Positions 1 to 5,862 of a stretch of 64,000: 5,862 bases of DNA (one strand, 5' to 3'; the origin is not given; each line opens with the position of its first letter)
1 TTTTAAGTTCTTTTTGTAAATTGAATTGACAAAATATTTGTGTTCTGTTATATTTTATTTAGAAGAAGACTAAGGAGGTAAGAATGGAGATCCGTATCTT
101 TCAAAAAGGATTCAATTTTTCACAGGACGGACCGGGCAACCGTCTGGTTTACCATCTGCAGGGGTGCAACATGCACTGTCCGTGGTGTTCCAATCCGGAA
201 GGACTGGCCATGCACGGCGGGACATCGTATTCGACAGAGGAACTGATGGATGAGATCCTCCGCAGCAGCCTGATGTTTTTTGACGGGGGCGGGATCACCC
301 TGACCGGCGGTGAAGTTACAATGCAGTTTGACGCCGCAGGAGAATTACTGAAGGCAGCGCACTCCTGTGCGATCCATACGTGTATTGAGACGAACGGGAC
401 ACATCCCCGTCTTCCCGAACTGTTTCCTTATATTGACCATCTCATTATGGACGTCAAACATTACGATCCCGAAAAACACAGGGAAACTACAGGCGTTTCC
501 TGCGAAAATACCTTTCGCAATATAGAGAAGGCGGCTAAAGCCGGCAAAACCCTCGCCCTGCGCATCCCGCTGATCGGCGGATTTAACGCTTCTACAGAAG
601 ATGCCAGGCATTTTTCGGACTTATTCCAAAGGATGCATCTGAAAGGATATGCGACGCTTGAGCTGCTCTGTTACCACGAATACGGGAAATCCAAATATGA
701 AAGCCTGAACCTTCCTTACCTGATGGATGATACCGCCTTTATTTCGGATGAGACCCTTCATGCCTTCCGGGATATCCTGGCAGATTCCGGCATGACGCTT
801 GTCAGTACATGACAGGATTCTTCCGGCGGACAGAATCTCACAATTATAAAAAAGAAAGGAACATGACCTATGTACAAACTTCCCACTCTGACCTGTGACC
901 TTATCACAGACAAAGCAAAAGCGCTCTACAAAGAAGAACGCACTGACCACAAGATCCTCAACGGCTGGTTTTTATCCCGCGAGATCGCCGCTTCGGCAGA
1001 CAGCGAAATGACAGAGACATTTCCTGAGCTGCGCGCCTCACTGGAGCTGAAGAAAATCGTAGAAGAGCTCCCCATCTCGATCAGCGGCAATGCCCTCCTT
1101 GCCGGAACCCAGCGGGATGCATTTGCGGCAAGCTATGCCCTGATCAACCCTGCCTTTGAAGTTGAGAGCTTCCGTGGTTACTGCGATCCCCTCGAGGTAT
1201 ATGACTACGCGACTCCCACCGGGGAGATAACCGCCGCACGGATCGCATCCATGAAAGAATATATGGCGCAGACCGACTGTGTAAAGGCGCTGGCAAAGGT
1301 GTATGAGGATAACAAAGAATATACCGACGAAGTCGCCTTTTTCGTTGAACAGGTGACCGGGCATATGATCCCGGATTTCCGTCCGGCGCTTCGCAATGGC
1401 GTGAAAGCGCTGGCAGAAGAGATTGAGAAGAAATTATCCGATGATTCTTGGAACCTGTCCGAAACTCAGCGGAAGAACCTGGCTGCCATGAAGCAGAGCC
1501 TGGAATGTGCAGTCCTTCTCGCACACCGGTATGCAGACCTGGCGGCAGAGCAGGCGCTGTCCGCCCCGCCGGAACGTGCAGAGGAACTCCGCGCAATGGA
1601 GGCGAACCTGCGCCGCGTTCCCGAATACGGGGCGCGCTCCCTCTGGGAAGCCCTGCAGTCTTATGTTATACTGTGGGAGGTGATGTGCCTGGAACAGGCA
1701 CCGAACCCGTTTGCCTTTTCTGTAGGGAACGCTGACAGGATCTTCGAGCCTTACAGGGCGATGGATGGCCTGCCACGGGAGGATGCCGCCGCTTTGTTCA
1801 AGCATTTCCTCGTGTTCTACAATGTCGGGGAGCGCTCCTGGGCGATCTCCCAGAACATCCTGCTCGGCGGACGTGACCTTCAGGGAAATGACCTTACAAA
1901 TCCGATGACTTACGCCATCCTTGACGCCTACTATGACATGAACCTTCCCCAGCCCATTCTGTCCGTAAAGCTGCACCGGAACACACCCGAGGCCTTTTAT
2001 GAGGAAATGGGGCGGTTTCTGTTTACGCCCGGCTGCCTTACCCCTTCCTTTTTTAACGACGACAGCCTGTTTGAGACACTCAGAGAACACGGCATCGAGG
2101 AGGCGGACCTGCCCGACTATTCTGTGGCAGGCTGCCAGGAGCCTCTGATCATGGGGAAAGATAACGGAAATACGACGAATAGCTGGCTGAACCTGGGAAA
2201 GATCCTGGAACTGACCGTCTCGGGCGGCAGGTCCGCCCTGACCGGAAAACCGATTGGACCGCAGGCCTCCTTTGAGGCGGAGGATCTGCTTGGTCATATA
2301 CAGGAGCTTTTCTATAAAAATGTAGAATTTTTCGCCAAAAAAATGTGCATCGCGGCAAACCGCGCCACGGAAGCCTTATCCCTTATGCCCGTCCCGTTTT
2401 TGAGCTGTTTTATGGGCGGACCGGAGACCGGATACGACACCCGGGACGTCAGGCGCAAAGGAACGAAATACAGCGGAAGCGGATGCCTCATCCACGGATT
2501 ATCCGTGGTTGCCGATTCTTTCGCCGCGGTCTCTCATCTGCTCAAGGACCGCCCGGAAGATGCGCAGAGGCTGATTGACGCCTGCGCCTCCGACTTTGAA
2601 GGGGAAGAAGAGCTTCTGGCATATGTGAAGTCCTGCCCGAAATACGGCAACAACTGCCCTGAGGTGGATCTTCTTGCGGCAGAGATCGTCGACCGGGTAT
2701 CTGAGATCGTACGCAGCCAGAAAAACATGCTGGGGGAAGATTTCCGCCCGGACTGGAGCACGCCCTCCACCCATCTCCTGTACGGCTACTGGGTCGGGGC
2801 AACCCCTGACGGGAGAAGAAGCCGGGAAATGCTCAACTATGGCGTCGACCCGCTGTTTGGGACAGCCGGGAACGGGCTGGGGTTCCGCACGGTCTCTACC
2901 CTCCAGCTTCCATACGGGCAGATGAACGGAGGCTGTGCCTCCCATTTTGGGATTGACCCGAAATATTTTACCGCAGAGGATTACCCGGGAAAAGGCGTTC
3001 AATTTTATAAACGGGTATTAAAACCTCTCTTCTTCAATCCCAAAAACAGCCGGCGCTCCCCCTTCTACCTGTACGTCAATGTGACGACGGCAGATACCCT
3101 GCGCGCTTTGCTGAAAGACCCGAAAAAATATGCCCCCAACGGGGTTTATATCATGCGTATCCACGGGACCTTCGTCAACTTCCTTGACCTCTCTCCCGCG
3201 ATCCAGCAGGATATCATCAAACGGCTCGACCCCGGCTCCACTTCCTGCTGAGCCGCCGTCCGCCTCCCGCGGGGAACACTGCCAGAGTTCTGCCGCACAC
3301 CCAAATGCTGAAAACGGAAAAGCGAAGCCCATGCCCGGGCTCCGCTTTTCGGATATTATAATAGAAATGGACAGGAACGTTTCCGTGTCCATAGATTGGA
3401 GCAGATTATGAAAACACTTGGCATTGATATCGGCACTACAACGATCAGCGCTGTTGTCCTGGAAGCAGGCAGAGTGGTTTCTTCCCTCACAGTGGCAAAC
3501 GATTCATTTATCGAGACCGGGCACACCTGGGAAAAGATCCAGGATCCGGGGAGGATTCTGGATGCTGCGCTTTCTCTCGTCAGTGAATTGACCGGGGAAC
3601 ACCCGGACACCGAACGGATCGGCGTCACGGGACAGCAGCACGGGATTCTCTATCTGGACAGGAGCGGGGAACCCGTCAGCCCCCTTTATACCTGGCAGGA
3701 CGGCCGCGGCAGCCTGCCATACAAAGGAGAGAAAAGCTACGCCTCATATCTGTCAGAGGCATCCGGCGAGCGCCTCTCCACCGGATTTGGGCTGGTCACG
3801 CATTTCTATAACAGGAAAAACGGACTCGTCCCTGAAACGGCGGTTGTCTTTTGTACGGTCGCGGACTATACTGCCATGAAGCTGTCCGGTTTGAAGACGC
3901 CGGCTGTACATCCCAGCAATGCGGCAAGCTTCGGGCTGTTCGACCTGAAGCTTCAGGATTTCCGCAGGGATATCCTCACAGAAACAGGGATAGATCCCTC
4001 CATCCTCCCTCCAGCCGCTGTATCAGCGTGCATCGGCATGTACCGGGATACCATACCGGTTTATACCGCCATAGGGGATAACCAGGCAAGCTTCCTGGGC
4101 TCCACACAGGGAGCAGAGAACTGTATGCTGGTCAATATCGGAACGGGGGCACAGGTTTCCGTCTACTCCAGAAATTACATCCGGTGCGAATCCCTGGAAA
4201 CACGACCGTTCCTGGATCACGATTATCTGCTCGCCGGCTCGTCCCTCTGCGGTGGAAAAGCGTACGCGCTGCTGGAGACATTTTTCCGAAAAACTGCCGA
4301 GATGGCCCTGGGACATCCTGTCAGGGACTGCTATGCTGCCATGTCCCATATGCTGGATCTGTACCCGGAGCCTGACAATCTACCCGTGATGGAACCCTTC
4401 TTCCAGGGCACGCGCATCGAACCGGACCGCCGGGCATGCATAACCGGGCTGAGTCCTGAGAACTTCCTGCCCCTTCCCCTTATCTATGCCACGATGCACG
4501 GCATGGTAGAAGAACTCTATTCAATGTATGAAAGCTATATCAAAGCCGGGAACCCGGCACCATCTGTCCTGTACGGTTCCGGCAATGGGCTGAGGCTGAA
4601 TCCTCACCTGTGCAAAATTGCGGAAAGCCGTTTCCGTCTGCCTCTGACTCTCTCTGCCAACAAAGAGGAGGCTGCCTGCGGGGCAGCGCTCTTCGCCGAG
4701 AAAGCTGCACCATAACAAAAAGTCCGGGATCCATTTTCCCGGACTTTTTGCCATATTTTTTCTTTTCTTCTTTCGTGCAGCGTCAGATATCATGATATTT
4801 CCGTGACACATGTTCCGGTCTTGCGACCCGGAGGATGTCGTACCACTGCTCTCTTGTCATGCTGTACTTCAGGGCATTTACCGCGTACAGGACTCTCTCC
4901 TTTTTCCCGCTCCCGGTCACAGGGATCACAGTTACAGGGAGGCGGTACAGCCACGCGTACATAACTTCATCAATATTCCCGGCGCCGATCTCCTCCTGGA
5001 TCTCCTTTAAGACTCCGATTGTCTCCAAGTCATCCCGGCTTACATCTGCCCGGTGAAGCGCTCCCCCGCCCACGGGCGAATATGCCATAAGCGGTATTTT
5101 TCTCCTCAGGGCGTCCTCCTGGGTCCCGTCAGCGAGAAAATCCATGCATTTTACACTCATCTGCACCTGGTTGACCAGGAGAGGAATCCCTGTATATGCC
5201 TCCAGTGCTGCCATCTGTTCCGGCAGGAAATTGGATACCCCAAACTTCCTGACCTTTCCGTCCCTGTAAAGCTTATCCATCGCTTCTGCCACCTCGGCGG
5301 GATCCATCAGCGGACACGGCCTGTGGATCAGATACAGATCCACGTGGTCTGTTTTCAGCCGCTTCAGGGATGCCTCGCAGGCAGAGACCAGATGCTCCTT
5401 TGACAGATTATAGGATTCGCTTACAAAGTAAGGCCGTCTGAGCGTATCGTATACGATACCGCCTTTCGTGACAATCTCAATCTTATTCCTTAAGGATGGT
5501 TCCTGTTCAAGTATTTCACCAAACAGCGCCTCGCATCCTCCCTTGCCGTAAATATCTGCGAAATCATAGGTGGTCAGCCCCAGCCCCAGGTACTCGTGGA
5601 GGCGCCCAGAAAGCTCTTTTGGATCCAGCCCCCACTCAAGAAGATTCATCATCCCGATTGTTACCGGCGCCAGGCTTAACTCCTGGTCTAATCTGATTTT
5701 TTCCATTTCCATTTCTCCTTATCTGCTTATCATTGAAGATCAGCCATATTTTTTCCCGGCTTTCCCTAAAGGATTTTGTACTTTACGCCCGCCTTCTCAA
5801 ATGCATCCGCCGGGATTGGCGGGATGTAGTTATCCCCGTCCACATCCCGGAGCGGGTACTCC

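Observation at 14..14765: Candidate new radical sugar-catabolism system: two different non-PFL glycyl radical enzymes, each with its own activase, in converging operons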

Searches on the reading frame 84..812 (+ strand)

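Call 3: search_protein_families(library=pfam, proteins=[window:84-812:+])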
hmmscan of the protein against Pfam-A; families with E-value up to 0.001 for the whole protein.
window:84-812:+ (242 aa): 2 families
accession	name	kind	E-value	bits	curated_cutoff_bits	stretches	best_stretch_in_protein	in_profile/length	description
PF04055.27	Radical_SAM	-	2.5e-21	77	29.5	1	23-175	2-163/166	Radical SAM superfamily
PF13353.11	Fer4_12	-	1.4e-12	48.6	22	1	15-106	2-92/137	4Fe-4S single cluster domain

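Call 4: search_protein_families(library=ncbifam, proteins=[window:84-812:+])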
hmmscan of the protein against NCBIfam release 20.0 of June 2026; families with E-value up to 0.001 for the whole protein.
window:84-812:+ (242 aa): 26 families (the best 25 are shown)
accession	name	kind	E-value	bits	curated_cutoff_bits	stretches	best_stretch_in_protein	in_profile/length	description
TIGR02494.1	PFLE_PFLC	subfamily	2.2e-55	188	174.35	2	46-235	101-292/293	glycyl-radical enzyme activating protein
TIGR02493.1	PFLA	equivalog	1.5e-50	171.8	231.75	1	13-234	10-234/235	pyruvate formate-lyase-activating protein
NF033719.1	ind_deCO2_activ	equivalog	2.3e-45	155.2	425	2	46-238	108-299/302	indoleacetate decarboxylase activase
TIGR04395.1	cutC_activ_rSAM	equivalog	8.8e-44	150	360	2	50-235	111-300/309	choline TMA-lyase-activating enzyme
NF048010.1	SfplDhtActHpsHDes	equivalog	3.3e-43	147.6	430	2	46-230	109-296/298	(2S)-3-sulfopropanediol dehydratase activating enzyme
NF033717.2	HPDL_rSAM_activ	equivalog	4.7e-42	144.3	420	2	46-237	109-301/311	4-hydroxyphenylacetate decarboxylase activase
NF043069.1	T4HPD_activ_SAM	equivalog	1.2e-41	143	425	2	46-238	101-294/299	trans-4-hydroxy-L-proline dehydratase activase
NF048008.1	SfplDhtActHpfHKleb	equivalog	5.6e-40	137.5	500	2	46-219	104-280/308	(2S)-3-sulfopropanediol dehydratase activating enzyme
NF008356.0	PRK11145.1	equivalog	1.7e-39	135.6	375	1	14-238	16-243/246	pyruvate formate lyase 1-activating protein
NF007483.0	PRK10076.1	equivalog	6.1e-35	120.8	326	2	46-238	95-287/292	[formate-C-acetyltransferase]-activating enzyme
TIGR04003.1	rSAM_BssD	equivalog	1.2e-30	106.7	496.45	2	46-208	105-270/314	[benzylsuccinate synthase]-activating enzyme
TIGR04041.1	activase_YjjW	hypoth_equivalog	1.9e-29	103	250.2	2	47-204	91-245/276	YjjW family glycine radical enzyme activase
TIGR02495.1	NrdG2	equivalog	2.6e-19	69.3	131.15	1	22-178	20-177/193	anaerobic ribonucleoside-triphosphate reductase activating protein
TIGR02491.1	NrdG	equivalog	5e-08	33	126.1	1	15-88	12-86/154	anaerobic ribonucleoside-triphosphate reductase activating protein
NF038283.1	viperin_w_prok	equivalog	3.8e-07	29.5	180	1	24-107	7-94/281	viperin family antiviral radical SAM protein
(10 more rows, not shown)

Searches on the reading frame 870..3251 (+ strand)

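Call 3: search_protein_families(library=pfam, proteins=[window:870-3251:+])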
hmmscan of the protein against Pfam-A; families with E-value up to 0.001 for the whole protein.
window:870-3251:+ (793 aa): 1 family
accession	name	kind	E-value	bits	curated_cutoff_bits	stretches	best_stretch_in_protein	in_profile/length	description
PF02901.20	PFL-like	-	3.7e-107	360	24.3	1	37-639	27-647/647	Pyruvate formate lyase-like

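Call 4: search_protein_families(library=ncbifam, proteins=[window:870-3251:+])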
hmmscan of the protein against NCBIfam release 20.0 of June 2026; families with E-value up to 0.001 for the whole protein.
window:870-3251:+ (793 aa): 9 families
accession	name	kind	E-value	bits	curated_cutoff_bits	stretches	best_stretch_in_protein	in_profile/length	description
TIGR01774.1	PFL2-3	subfamily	2.1e-75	254.5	678.2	1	54-786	42-782/786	formate C-acetyltransferase/glycerol dehydratase family glycyl radical enzyme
NF048009.1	SfplDhtHpfGKleb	equivalog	1.1e-53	182.5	1000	1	163-786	182-820/824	(2S)-3-sulfopropanediol dehydratase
NF043068.1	glycl_HYPD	equivalog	1.2e-51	175.7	1100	1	49-786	37-780/784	trans-4-hydroxy-L-proline dehydratase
NF007437.0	PRK09983.1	equivalog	1.2e-49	169.1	1109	1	143-786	131-761/765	formate C-acetyltransferase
NF048011.1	SfplDhtHpsGDes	equivalog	4.1e-49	167.6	1000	1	165-786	185-817/821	(2S)-3-sulfopropanediol dehydratase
TIGR04394.1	choline_CutC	equivalog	2.6e-38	132.1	1050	1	165-702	159-713/789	choline trimethylamine-lyase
NF033718.1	indole_decarb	equivalog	1.7e-24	86.1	1100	1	160-560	211-627/868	indoleacetate decarboxylase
TIGR01255.1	pyr_form_ly_1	equivalog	8.4e-20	70.8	994.2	1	332-785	323-738/744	formate C-acetyltransferase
NF033715.1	glycyl_HPDL_Lrg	equivalog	2.1e-09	35.8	1150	0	206-422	274-507/901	4-hydroxyphenylacetate decarboxylase large subunit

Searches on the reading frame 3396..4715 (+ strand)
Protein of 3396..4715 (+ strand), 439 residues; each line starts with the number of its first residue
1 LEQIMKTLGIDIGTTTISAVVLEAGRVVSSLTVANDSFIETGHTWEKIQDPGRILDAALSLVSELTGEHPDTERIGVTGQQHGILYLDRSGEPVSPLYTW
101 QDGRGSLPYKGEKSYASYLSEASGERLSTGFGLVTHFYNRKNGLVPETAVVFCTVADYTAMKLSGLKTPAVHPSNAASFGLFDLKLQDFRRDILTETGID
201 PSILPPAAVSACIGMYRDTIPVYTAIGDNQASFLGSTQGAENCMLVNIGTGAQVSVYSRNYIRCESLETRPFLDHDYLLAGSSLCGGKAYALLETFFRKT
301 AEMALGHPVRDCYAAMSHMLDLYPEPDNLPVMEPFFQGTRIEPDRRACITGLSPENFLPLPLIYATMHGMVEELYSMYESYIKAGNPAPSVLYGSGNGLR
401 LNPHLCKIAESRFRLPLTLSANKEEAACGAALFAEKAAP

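Call 3: search_protein_families(library=pfam, proteins=[window:3396-4715:+])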
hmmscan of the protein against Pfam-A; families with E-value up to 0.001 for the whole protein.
window:3396-4715:+ (439 aa): 2 families
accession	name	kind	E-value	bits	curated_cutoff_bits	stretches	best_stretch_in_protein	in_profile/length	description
PF00370.27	FGGY_N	-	1.4e-18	67.9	28.8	1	8-235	3-245/245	FGGY family of carbohydrate kinases, N-terminal domain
PF02782.22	FGGY_C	-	2.1e-07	31.4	27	1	246-437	3-197/198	FGGY family of carbohydrate kinases, C-terminal domain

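Call 4: search_protein_families(library=ncbifam, proteins=[window:3396-4715:+])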
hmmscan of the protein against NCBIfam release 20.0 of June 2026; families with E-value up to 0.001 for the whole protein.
window:3396-4715:+ (439 aa): 6 families
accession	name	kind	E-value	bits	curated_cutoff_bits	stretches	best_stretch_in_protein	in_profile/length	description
TIGR01312.1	XylB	equivalog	1.2e-24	86.8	380.25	1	8-436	1-437/481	xylulokinase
TIGR01311.1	glycerol_kin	equivalog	2.9e-13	49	590.35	1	9-253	5-277/496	glycerol kinase GlpK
TIGR01314.1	gntK_FGGY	equivalog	1.8e-09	36.7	648.55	1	8-226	3-225/505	gluconokinase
NF000756.0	PRK00047.1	subfamily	3.7e-08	32.1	498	1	8-252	8-270/502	glycerol kinase GlpK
NF008187.0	PRK10939.1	equivalog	1e-06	27.7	528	1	141-235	148-241/521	autoinducer-2 kinase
NF011601.0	PRK15027.1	equivalog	4.8e-06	25.2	912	1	8-107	3-103/484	xylulokinase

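Call 58: search_solved_structures(query=window:3396-4715:+, max_evalue=1e-8)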
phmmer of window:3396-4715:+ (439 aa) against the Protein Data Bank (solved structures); distinct sequences matched with E-value up to 1e-8: 4.
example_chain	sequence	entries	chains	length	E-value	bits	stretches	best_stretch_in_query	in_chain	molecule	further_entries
9lyy_A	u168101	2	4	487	4.9e-09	38.8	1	7-252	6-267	glycerol kinase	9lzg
9lyu_A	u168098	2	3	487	5e-09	38.7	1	7-252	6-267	glycerol kinase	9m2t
9lzi_A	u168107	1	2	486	5.3e-09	38.7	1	7-252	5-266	glycerol kinase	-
9lyu_B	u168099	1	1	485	6e-09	38.5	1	8-252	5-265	glycerol kinase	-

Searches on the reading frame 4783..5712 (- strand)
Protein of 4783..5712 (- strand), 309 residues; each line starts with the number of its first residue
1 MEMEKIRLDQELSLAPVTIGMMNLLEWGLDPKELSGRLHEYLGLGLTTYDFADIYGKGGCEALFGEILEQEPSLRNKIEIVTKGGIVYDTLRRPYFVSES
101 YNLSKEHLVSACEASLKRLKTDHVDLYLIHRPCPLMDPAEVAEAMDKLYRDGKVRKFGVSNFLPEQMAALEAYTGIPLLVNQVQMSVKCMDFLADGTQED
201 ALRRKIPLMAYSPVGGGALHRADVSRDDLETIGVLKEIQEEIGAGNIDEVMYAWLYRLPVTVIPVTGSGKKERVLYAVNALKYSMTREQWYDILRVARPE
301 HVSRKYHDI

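Call 3: search_protein_families(library=pfam, proteins=[window:4783-5712:-])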
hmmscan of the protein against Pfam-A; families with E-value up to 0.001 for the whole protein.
window:4783-5712:- (309 aa): 1 family
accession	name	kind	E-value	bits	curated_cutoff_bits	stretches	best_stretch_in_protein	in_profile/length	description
PF00248.27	Aldo_ket_red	-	2.7e-47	161.7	24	1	17-293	2-286/291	Aldo/keto reductase family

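Call 4: search_protein_families(library=ncbifam, proteins=[window:4783-5712:-])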
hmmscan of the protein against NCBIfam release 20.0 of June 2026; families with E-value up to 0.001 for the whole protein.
window:4783-5712:- (309 aa): 7 families
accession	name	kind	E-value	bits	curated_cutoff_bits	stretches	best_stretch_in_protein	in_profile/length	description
NF008377.0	PRK11172.1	equivalog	2.9e-14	52.9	327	1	42-296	26-250/267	2,5-didehydrogluconate reductase DkgB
NF049922.1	MethglyxlRedYdjG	equivalog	3e-13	49.5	550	1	35-220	39-226/326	NADH-dependent methylglyoxal reductase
NF008598.0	PRK11565.1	equivalog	1.1e-12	47.6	425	1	99-185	76-163/275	2,5-didehydrogluconate reductase DkgA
NF007388.0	PRK09912.1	subfamily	1.8e-11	43.5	448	1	40-188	51-199/346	L-glyceraldehyde 3-phosphate reductase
TIGR01293.1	Kv_beta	subfamily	3.7e-11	42.7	365.4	1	45-174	44-164/319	voltage-dependent potassium channel subunit beta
NF007695.0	PRK10376.1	subfamily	6.7e-08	31.9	280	1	38-287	46-277/290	oxidoreductase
NF007912.0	PRK10625.1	equivalog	4.6e-05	22.9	415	0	96-132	98-134/346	NADP(H)-dependent aldo-keto reductase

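Call 119: search_solved_structures(query=window:4783-5712:-, max_evalue=1e-15)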
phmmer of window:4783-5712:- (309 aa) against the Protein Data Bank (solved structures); distinct sequences matched with E-value up to 1e-15: 23.
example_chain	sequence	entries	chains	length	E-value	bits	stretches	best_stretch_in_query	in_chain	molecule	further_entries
7twz_A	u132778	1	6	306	2.6e-65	224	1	17-297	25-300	Putative oxidoreductase, NAD(P)-linked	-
1og6_A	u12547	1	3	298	5.2e-65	223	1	17-297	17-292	HYPOTHETICAL OXIDOREDUCTASE YDHF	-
1ur3_M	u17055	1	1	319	6e-65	222.8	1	17-297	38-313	HYPOTHETICAL OXIDOREDUCTASE YDHF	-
4r9o_A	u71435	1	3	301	1.6e-63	218.2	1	17-297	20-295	Putative aldo/keto reductase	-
7bby_A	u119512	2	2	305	9.8e-53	182.7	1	3-307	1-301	Aryl-alcohol dehydrogenase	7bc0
7bbz_A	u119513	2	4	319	5.5e-52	180.3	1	3-298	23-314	Aryl-alcohol dehydrogenase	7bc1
8iku_A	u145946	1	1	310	1.1e-19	74.2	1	104-307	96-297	NADPH-dependent alpha-keto amide reductase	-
5dan_A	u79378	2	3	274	1.6e-19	73.7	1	37-288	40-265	2,5-diketo-D-gluconic acid reductase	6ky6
6kik_A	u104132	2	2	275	1.6e-19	73.7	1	37-288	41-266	Oxidoreductase, aldo/keto reductase family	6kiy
3uyi_A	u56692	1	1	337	1.7e-19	73.6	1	36-229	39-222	Perakine reductase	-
8wka_A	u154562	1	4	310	1.9e-19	73.4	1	104-295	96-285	NADPH-dependent alpha-keto amide reductase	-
8wk9_A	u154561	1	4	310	1.9e-19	73.4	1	104-295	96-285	NADPH-dependent alpha-keto amide reductase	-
3v0u_A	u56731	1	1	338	2.2e-19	73.2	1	36-220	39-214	Perakine reductase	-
3v0s_A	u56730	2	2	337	2.3e-19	73.1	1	36-220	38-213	Perakine reductase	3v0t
8wk7_A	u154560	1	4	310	2.3e-19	73.1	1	104-295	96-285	NADPH-dependent alpha-keto amide reductase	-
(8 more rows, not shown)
